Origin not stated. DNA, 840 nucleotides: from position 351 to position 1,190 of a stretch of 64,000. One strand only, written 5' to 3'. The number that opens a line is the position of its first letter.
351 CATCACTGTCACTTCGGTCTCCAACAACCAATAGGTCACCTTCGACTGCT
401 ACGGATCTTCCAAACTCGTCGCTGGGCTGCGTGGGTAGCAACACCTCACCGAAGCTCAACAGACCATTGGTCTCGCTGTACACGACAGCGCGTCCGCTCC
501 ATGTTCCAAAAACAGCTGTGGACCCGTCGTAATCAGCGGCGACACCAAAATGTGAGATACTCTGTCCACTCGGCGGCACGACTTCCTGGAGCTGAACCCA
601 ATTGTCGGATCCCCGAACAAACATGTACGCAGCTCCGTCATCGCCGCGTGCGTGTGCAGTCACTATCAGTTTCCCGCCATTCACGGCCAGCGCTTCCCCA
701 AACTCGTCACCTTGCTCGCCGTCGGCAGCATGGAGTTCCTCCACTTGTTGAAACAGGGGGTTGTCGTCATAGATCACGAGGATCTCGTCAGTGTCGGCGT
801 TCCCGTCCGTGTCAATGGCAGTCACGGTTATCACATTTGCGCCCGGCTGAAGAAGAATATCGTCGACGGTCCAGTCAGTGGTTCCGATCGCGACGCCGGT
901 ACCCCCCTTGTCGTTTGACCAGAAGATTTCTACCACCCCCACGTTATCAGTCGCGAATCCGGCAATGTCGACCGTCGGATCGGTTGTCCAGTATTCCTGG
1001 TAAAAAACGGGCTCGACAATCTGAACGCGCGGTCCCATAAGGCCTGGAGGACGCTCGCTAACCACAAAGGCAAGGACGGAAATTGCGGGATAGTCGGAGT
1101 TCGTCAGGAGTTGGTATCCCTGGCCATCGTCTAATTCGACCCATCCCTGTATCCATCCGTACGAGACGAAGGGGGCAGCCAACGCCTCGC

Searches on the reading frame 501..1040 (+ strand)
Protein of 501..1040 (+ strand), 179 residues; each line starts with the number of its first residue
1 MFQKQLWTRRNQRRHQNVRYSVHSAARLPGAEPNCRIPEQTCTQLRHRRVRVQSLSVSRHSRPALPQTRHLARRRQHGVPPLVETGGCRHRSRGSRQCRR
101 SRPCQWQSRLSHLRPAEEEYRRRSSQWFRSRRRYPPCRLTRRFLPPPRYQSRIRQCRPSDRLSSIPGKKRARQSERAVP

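Call 57: find_encoding_contigs(protein=window:501-1040:+, flank=10000, max_places=2)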
Protein window:501-1040:+ (179 aa): no gene with exactly this product is on record in the collection.
